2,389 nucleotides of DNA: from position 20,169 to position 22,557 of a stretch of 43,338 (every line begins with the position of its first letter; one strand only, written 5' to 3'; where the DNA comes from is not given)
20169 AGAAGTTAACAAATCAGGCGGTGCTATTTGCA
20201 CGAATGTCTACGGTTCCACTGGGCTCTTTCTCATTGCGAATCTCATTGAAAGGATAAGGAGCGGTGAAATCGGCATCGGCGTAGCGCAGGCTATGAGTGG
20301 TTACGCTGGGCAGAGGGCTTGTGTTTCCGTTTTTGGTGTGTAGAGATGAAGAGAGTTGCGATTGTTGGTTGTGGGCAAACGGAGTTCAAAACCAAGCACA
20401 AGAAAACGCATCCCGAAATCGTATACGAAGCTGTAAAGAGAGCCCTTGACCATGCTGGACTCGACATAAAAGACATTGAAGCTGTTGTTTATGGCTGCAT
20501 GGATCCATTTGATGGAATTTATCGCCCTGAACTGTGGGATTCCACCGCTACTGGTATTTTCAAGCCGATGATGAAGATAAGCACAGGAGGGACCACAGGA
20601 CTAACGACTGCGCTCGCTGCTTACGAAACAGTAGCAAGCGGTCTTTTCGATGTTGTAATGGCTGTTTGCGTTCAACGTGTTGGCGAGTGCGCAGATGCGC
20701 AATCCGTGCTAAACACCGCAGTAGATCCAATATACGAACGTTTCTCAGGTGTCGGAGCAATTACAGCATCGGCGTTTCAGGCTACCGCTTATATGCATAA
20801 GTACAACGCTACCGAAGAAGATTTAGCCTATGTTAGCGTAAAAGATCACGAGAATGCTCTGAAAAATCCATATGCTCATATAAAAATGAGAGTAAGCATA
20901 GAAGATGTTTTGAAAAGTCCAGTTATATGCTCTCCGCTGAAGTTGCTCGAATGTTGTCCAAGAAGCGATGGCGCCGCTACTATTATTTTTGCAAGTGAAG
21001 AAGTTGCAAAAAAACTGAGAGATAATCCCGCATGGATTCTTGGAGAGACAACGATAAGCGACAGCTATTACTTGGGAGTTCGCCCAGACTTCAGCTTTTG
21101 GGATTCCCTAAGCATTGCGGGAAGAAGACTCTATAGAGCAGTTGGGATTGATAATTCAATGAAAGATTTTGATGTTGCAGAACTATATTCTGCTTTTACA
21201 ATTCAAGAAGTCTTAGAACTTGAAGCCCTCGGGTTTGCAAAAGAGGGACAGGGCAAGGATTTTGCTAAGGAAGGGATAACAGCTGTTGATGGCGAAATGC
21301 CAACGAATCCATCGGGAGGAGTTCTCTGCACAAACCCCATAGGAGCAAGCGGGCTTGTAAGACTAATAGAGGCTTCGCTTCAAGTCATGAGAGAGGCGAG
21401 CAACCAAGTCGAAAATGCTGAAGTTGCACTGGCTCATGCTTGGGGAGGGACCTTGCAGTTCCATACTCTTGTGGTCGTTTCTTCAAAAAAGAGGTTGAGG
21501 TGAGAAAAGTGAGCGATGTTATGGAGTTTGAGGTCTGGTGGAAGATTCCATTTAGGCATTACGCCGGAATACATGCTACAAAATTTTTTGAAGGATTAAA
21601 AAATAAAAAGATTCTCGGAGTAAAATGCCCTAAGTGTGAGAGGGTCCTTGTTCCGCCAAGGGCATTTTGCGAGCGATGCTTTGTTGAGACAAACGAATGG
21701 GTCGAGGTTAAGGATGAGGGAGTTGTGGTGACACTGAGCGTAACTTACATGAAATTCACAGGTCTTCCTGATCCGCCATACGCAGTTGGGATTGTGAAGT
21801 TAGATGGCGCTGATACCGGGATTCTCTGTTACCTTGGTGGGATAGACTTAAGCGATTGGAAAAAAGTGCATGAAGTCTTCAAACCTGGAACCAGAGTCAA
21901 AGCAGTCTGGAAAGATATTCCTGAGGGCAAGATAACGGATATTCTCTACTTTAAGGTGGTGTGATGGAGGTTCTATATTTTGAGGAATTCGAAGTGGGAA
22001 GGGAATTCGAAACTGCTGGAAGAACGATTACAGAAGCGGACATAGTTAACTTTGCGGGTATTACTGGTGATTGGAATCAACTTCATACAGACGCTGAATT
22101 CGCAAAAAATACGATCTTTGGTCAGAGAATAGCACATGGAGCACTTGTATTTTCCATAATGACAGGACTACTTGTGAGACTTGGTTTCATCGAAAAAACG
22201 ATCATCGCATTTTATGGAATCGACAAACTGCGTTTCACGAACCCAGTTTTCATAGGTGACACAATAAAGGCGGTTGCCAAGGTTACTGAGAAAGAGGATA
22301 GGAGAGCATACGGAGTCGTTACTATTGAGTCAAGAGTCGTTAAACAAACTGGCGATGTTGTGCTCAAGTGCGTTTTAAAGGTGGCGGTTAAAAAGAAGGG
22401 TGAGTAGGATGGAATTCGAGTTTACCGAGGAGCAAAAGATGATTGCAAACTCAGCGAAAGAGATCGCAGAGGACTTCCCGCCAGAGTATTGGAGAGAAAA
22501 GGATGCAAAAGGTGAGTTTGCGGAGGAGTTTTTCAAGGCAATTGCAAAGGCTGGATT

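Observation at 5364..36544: Candidate new pathway: hydration, retro-aldol cleavage and ketone carboxylation to bypass blocked beta-oxidation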

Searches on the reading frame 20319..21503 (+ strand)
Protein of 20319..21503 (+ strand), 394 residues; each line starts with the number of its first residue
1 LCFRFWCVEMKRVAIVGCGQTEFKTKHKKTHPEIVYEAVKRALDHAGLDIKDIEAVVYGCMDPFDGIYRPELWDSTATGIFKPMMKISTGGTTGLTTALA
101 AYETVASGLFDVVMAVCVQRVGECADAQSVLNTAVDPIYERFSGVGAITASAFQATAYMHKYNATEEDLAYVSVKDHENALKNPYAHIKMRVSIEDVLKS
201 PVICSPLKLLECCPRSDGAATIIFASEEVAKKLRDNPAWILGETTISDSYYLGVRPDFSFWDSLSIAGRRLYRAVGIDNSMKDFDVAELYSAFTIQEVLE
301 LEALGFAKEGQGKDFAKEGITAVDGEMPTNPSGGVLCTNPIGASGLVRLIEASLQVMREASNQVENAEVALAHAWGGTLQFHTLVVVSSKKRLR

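Call 4: search_protein_families(library=pfam, proteins=[window:20319-21503:+], max_evalue=0.00001)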
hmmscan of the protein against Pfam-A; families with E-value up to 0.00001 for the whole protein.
window:20319-21503:+ (394 aa): 3 families
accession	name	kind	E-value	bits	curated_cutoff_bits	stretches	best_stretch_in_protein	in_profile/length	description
PF22691.2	Thiolase_C_1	-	6.5e-35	120.4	28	1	248-388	5-143/144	Thiolase C-terminal domain-like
PF00108.29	Thiolase_N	-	1.5e-09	38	26.4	1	13-228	1-260/260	Thiolase, N-terminal domain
PF02803.24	Thiolase_C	-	7.9e-06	26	27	0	273-371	33-111/123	Thiolase, C-terminal domain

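Call 7: search_protein_families(library=ncbifam, proteins=[window:20319-21503:+], max_evalue=0.001)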
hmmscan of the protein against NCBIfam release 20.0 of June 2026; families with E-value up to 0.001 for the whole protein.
window:20319-21503:+ (394 aa): 27 families (the best 25 are shown)
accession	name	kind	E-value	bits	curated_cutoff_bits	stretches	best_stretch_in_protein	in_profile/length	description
NF006180.0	PRK08313.1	subfamily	4.7e-99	331.8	514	1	9-392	2-387/389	thiolase domain-containing protein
NF004720.0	PRK06064.1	subfamily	1e-93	314.2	420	1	10-389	1-387/389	thiolase domain-containing protein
NF004721.0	PRK06065.1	equivalog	9.4e-89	298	455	1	10-388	9-392/393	thiolase domain-containing protein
NF009228.0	PRK12578.1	subfamily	6.9e-71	238.9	485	1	10-387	2-385/387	thiolase domain-containing protein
NF053570.1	AcCoTHIOL_METTL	equivalog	2.1e-67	227.6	600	1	10-389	1-383/385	acetyl-CoA acetyltransferase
NF004810.0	PRK06157.1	equivalog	5.7e-67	226.6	403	1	10-379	6-385/400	acetyl-CoA acetyltransferase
NF004722.0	PRK06066.1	equivalog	4.6e-65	220.1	516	1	10-388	3-383/385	thiolase domain-containing protein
NF004982.0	PRK06365.1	equivalog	5.5e-63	213.5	695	2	10-257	15-267/430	thiolase domain-containing protein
NF004811.0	PRK06158.1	subfamily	7.3e-62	209.5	421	1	12-391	9-382/384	acetyl-CoA acetyltransferase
NF005892.0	PRK07855.1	subfamily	2.8e-55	187.8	469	1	11-374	6-376/390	lipid-transfer protein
NF006102.0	PRK08256.1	subfamily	1.3e-53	182.5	436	1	10-376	2-380/394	lipid-transfer protein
NF005704.0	PRK07516.1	subfamily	6.9e-53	180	412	1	11-378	2-376/389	thiolase domain-containing protein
NF006010.0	PRK08142.1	subfamily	2.7e-49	167.9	462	1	14-380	8-375/388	thiolase domain-containing protein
NF053628.1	BnzsclthlBbsBGT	equivalog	2.7e-46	158.1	750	1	11-380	5-373/389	benzoylsuccinyl-CoA thiolase subunit BbsB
NF004715.0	PRK06059.1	equivalog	9.5e-46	156.5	424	1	10-376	3-387/399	lipid-transfer protein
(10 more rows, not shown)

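Call 8: find_encoding_contigs(protein=window:20319-21503:+, flank=10000, max_places=6)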
Protein window:20319-21503:+ (394 aa): no gene with exactly this product is on record in the collection.
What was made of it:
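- Tried and rejected: Exact-product look-up of thlB1 with its TTG start: nothing found (call 8).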

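Call 9: search_solved_structures(query=window:20319-21503:+, max_evalue=0.00001, show_alignments=3)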
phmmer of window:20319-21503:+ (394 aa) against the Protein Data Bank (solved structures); distinct sequences matched with E-value up to 0.00001: 19.
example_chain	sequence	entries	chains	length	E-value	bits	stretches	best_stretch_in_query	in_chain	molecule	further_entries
7yvy_A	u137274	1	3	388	1.5e-55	191.9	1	10-386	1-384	Acetyl-CoA acetyltransferase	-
4yzo_A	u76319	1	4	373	7.7e-50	173.2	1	13-386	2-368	Putative acyl-CoA acyltransferase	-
6esq_A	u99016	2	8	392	7.8e-42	146.8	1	10-360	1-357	acetoacetyl-CoA thiolase | Acetyl-CoA acetyltransferase thiolase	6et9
7pxp_C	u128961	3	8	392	1.7e-41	145.7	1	11-380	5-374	Benzoylsuccinyl-CoA thiolase subunit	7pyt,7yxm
6hsj_A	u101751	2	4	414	3.1e-36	128.4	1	11-376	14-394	SCP2-thiolase (type-1)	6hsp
6hrv_A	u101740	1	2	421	3.3e-36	128.3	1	11-376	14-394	SCP2-thiolase (type-1)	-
4u4e_A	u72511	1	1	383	1.9e-34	122.5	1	13-380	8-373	Thiolase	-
6ok1_A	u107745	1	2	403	4e-34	121.4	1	13-352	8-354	Lipid-transfer protein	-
9skm_I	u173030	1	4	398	1.5e-25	93.2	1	10-388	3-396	2,4-diacetylphloroglucinol biosynthesis protein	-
9skh_I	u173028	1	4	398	3.5e-25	92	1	10-388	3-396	2,4-diacetylphloroglucinol biosynthesis protein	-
5m3k_C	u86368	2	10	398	1.6e-24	89.8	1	11-388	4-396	2,4-diacetylphloroglucinol biosynthesis protein PhlC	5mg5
3zbl_A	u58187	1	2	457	1.7e-23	86.5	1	80-379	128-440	3-KETOACYL-COA THIOLASE-LIKE PROTEIN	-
3zbk_A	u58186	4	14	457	1.7e-23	86.5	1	80-379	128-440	3-KETOACYL-COA THIOLASE-LIKE PROTEIN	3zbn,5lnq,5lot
3zbg_A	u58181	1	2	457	4.2e-23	85.2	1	80-379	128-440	3-KETOACYL-COA THIOLASE-LIKE PROTEIN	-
4bia_A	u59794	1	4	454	1e-21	80.6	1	23-359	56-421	3-KETOACYL-COA THIOLASE, PUTATIVE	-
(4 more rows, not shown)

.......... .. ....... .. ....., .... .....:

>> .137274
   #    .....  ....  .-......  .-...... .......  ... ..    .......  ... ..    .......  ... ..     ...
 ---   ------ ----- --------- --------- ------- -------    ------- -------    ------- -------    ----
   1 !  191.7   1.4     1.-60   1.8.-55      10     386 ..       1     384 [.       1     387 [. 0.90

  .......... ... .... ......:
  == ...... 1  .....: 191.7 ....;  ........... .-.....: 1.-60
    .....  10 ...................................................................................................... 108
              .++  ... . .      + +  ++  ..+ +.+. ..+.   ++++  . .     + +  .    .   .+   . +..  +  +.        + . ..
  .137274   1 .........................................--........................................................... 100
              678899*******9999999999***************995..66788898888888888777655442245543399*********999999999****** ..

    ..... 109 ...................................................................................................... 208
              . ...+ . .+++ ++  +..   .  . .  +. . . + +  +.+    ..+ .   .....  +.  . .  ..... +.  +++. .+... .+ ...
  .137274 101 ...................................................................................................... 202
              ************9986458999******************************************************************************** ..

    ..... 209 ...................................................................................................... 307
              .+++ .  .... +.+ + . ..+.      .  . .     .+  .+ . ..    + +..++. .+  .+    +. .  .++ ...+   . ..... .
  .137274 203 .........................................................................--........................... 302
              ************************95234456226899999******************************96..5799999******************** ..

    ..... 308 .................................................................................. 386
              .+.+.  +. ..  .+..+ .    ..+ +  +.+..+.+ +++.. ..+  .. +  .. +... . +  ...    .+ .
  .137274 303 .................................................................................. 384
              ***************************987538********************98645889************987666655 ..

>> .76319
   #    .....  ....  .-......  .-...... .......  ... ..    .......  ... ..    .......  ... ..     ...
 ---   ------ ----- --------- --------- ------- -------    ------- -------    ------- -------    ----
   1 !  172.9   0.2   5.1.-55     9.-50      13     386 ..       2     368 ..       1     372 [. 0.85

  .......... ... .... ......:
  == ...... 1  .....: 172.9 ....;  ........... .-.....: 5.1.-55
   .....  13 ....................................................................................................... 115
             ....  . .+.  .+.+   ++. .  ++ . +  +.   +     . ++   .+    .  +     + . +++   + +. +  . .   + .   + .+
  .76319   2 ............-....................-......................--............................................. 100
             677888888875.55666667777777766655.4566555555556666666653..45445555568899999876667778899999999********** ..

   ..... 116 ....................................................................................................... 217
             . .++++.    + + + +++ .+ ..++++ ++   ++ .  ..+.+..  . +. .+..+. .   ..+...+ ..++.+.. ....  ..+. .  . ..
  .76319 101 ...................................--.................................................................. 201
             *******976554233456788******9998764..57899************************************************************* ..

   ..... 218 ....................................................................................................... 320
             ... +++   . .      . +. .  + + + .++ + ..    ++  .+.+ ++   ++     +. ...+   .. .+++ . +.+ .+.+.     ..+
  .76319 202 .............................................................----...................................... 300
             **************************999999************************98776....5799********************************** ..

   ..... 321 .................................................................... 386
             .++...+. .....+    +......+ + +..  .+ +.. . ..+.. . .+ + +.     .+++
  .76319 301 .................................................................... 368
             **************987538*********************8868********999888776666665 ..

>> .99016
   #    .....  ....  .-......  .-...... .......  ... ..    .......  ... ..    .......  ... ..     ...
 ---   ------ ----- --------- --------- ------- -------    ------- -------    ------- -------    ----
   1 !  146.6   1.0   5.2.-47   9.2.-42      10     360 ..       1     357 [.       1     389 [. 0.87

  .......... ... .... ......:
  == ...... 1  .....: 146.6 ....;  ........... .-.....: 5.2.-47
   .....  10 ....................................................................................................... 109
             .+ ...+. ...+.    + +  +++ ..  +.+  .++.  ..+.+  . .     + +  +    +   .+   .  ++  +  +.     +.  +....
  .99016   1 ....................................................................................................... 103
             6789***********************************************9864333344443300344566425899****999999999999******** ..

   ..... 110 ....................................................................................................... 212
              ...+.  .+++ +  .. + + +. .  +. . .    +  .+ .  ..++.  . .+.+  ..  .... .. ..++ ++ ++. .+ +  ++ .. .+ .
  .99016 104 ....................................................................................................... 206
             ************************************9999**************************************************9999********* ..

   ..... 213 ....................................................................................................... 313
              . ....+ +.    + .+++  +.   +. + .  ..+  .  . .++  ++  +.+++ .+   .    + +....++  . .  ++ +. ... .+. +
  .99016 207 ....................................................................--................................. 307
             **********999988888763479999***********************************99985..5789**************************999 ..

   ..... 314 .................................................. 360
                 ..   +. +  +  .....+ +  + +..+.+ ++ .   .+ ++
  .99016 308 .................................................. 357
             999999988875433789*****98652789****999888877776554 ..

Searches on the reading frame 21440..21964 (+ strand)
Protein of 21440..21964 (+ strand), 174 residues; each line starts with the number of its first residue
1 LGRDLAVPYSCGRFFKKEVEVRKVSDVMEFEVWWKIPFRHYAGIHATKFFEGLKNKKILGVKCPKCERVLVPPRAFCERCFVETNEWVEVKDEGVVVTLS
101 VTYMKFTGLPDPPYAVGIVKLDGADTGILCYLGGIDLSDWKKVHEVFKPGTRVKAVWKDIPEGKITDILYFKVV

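Call 4: search_protein_families(library=pfam, proteins=[window:21440-21964:+], max_evalue=0.00001)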
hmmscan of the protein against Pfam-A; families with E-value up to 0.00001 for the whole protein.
window:21440-21964:+ (174 aa): 2 families
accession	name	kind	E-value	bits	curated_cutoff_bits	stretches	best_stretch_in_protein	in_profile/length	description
PF01796.24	OB_ChsH2_C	-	8.5e-13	48.5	27.1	1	87-158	1-65/65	ChsH2, C-terminal OB-fold domain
PF12172.15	zf-ChsH2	-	1.1e-09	38.4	23.2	1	50-84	1-35/37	ChsH2, rubredoxin-like zinc ribbon domain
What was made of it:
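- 21440..21964 (+): DUF35 (Zn-ribbon + OB fold) partner of module 1. PF12172 and PF01796 (call 4).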

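Call 7: search_protein_families(library=ncbifam, proteins=[window:21440-21964:+], max_evalue=0.001)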
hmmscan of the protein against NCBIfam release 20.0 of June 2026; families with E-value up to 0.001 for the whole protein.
window:21440-21964:+ (174 aa): 1 family
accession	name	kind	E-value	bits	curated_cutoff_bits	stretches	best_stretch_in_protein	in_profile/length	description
NF053627.1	BnzsclthlBbsAGT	equivalog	4.6e-06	26.7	250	1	58-122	36-99/145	benzoylsuccinyl-CoA thiolase subunit BbsA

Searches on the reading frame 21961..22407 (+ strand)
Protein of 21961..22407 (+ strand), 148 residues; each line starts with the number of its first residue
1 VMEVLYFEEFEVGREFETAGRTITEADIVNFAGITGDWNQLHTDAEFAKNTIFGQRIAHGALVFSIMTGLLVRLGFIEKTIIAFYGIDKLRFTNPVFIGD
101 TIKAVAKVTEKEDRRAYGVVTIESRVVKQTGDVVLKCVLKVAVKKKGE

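Call 4: search_protein_families(library=pfam, proteins=[window:21961-22407:+], max_evalue=0.00001)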
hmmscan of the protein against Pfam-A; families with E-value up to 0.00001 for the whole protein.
window:21961-22407:+ (148 aa): 2 families
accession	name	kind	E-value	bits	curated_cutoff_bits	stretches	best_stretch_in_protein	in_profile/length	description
PF01575.25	MaoC_dehydratas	-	1.2e-35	122.2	27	1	12-125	6-118/123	MaoC like domain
PF13452.11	FAS1_DH_region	-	1.1e-07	32.5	22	1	12-135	3-130/132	FAS1-like, dehydratase domain region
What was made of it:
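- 21961..22407 (+): MaoC-type (R)-specific enoyl-CoA hydratase. PF01575, E=1.2e-35 (call 4).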

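Call 7: search_protein_families(library=ncbifam, proteins=[window:21961-22407:+], max_evalue=0.001)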
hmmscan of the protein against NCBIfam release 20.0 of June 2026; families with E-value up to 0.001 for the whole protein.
window:21961-22407:+ (148 aa): 8 families
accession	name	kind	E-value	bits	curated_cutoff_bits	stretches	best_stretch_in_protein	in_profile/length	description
TIGR02278.1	PaaN-DH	equivalog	2.5e-27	95.4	562.8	1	6-136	524-655/664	phenylacetic acid degradation bifunctional protein PaaZ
NF038241.1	RipB_Ich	equivalog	8.4e-22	77.9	340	1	4-147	21-166/175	(R)-specific enoyl-CoA hydratase RipB/Ich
NF006045.0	PRK08190.1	subfamily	2.3e-18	66.3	282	1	3-143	7-141/467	bifunctional enoyl-CoA hydratase/phosphate acetyltransferase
NF040620.1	fused_HadA_HadB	exception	4.2e-12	46.2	350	1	4-125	193-314/329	fused (3R)-hydroxyacyl-ACP dehydratase subunits HadA/HadB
NF010246.0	PRK13693.1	equivalog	5.8e-11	42.5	203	1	5-100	4-95/142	(3R)-hydroxyacyl-ACP dehydratase subunit HadB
NF003359.0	PRK04424.1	equivalog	8.1e-05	22.3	183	1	55-129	103-172/190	transcription factor FapR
NF041625.1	methfumCoahyd_Halo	equivalog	0.00035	19.9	560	1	6-134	25-157/358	2-methylfumaryl-CoA hydratase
NF000582.1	PRK00006.1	equivalog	0.00059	19.8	113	1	78-126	77-123/137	3-hydroxyacyl-ACP dehydratase FabZ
